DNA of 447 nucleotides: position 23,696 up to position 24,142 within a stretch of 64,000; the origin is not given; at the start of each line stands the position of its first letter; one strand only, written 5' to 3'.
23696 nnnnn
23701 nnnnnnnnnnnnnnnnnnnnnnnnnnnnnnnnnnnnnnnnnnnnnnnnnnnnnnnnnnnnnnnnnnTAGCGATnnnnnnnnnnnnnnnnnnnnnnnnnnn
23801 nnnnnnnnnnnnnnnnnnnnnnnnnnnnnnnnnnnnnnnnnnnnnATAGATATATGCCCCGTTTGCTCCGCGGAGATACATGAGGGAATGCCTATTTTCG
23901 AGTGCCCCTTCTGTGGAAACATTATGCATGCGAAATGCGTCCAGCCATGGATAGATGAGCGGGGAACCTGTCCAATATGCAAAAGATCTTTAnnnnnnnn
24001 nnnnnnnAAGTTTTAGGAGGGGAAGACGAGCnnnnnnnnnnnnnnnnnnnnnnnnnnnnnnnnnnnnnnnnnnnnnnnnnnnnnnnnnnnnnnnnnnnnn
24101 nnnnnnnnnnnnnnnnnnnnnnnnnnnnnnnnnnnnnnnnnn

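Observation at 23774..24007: Two zinc fingers with identical C4HC3 spacing: RING-variant rather than canonical C3HC4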

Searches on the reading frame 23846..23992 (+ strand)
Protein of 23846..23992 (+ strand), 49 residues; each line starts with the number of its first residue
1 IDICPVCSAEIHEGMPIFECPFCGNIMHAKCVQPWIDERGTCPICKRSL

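Call 18: search_solved_structures(query=A2, max_evalue=1, show_alignments=5)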
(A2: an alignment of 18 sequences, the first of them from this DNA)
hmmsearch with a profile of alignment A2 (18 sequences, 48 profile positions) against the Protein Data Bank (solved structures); distinct sequences matched with E-value up to 1: 220 (the best 60 are shown).
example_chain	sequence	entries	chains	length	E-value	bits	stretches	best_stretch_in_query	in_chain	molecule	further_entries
1iym_A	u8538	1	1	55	2.6e-12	49.6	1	4-46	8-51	EL5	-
6w9a_B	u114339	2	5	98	5.3e-12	48.7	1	2-48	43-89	E3 ubiquitin-protein ligase RLIM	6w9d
6w7z_B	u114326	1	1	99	5.4e-12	48.6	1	2-48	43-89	E3 ubiquitin-protein ligase RLIM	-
7p2k_A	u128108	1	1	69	1.5e-11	47.2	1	3-45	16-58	E3 ubiquitin-protein ligase Arkadia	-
4v3k_C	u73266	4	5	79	6.9e-11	45.1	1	2-46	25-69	E3 UBIQUITIN-PROTEIN LIGASE RNF38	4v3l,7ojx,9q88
1x4j_A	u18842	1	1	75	7.6e-11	44.9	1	2-46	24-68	RING finger protein 38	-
9q8y_C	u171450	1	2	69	2e-10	43.6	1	2-44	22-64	Isoform 2 of E3 ubiquitin-protein ligase RNF38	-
5zbu_A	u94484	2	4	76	2.8e-10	43.1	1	2-48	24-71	E3 ubiquitin-protein ligase RNF13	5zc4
9qal_A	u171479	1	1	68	4.8e-10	42.4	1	4-45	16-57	E3 ubiquitin-protein ligase ARK2C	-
5d0m_C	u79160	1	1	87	5.1e-10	42.3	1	4-45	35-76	RING finger protein 165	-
2kiz_A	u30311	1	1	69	5.4e-10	42.2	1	3-45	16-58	E3 ubiquitin-protein ligase Arkadia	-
5ulh_C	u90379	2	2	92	5.8e-10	42.1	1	4-45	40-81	E3 ubiquitin-protein ligase RNF165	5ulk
9n1f_A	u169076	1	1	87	8.9e-10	41.5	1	4-45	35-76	E3 ubiquitin-protein ligase ARK2C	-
5d0k_C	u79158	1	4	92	1e-09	41.3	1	4-45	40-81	RING finger protein 165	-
2ect_A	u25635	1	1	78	1.2e-09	41.2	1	4-47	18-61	RING finger protein 126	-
1vyx_A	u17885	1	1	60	0.0014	21.7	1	3-44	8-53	ORF K3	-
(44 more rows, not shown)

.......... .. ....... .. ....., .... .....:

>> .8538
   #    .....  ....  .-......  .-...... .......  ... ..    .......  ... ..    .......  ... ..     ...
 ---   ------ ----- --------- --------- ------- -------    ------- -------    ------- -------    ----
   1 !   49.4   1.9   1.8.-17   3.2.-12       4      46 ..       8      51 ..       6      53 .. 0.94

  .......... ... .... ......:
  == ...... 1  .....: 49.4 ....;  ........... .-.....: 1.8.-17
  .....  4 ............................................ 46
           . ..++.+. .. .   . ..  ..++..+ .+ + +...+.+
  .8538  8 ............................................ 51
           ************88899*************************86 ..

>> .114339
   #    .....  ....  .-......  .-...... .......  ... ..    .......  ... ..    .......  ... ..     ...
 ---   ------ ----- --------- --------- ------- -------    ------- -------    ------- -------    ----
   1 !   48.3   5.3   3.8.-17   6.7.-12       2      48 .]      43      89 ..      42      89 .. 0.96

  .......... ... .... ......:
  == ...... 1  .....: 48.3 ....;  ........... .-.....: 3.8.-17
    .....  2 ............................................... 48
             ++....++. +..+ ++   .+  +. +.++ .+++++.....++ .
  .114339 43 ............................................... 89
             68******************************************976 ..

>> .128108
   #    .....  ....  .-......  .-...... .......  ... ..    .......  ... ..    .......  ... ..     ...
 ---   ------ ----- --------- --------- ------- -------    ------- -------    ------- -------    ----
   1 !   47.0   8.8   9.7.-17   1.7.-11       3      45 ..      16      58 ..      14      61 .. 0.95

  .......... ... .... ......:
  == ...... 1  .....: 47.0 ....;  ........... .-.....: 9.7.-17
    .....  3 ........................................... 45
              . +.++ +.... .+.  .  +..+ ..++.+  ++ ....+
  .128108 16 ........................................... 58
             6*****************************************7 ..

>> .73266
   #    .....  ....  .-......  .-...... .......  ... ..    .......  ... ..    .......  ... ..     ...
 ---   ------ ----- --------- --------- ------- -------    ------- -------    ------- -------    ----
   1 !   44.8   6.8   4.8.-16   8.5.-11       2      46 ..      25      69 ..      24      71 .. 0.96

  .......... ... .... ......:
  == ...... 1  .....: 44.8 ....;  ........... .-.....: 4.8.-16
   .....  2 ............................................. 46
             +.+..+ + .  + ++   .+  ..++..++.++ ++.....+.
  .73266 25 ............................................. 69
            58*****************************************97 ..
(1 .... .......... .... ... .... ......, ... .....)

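Call 19: find_homologous_proteins(query=A2, max_evalue=0.001)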
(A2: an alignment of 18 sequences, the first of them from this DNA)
Query A2 (18 sequences) (49 aa, profile of the alignment): 26 proteins with E <= 0.001 among 132 candidates.
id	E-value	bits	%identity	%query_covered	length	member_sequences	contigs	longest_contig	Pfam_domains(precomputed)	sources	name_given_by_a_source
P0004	4.1e-19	86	88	98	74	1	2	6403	PF13923.13,PF12678.14,PF13639.13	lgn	-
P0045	5.9e-19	85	79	96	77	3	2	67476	PF17120.12,PF13923.13,PF14446.13,PF03107.23,PF13639.13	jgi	-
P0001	1.2e-18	84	100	100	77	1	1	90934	PF17120.12,PF14446.13,PF13639.13,PF27208.1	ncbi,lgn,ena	-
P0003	4.5e-18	83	84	100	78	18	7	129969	PF13639.13,PF04423.20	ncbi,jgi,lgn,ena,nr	ncbi:MAG: hypothetical protein L2C94_003855 [Aigarchaeota archaeon]|nr:hypothetical protein [Candida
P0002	6.3e-18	82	88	98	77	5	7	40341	PF13923.13,PF13639.13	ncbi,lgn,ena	ncbi:MAG: RING finger domain-containing protein [Nitrososphaerota archaeon]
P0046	8.3e-18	82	73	98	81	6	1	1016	PF17120.12,PF12678.14,PF03107.23,PF13639.13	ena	-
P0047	1.9e-17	81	46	98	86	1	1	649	PF13639.13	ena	-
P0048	2.8e-17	80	73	98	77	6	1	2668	PF12678.14,PF14446.13,PF03107.23,PF13639.13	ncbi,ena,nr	ncbi:MAG: hypothetical protein J7K78_02970, partial [Thaumarchaeota archaeon]|nr:hypothetical protei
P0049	3.2e-17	80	72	96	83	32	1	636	PF14446.13,PF03107.23,PF13639.13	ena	-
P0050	6.2e-17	79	71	98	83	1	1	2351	PF17120.12,PF12678.14,PF03107.23,PF13639.13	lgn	-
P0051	9.3e-17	78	72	94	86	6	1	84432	PF17120.12,PF12678.14,PF14446.13,PF03107.23,PF13639.13,PF04423.20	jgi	-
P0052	2.0e-16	77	46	98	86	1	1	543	PF13923.13,PF13639.13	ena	-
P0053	2.3e-16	77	73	98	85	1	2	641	PF14446.13,PF03107.23,PF13639.13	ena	-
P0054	4.8e-16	76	63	100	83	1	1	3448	PF13923.13,PF14446.13,PF13639.13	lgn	-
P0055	1.4e-15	75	70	90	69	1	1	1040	PF12678.14,PF14446.13,PF13639.13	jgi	-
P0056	2.3e-15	74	69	98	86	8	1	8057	PF13639.13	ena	-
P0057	4.1e-15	73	47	96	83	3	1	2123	PF13639.13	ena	-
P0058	1.4e-12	65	36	96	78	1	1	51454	PF12678.14,PF03107.23,PF13639.13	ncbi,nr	ncbi:MAG: hypothetical protein NXY59_09135 [Aigarchaeota archaeon]|nr:hypothetical protein [Candidat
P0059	1.6e-10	58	67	67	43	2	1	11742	PF12678.14,PF13639.13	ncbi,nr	ncbi:MAG: hypothetical protein J7K49_05410 [Thaumarchaeota archaeon]|nr:hypothetical protein [Nitros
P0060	4.0e-7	48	39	94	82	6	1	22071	PF14446.13,PF13639.13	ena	-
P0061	5.6e-7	47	39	90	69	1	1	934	PF17123.12,PF00097.32,PF14634.13,PF13923.13,PF12678.14,PF13920.13,PF13445.13,PF14447.13,PF14446.13,PF23555.2,PF13639.13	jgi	jgi:hypothetical protein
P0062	2.5e-6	45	33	88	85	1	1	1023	PF17123.12,PF17120.12,PF00097.32,PF14634.13,PF13923.13,PF12678.14,PF13920.13,PF13445.13,PF13639.13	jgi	jgi:E3 ubiquitin-protein ligase RNF115/126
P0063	1.5e-5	42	30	88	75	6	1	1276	PF00097.32,PF13923.13,PF12678.14,PF13920.13,PF13445.13,PF23413.2,PF23555.2,PF17123.12,PF17120.12,PF14634.13,PF14570.13,PF13639.13,PF12861.14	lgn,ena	-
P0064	4.6e-5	41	24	100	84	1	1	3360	PF18912.7,PF12773.14,PF17032.11,PF07191.18,PF13639.13,PF13248.12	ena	-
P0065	4.8e-5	41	41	55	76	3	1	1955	PF17123.12,PF00097.32,PF14634.13,PF13923.13,PF12678.14,PF13920.13,PF13445.13,PF14447.13,PF13639.13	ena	-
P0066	1.4e-4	39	35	94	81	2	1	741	PF17123.12,PF17120.12,PF00097.32,PF14634.13,PF13923.13,PF12678.14,PF13920.13,PF13445.13,PF13639.13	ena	-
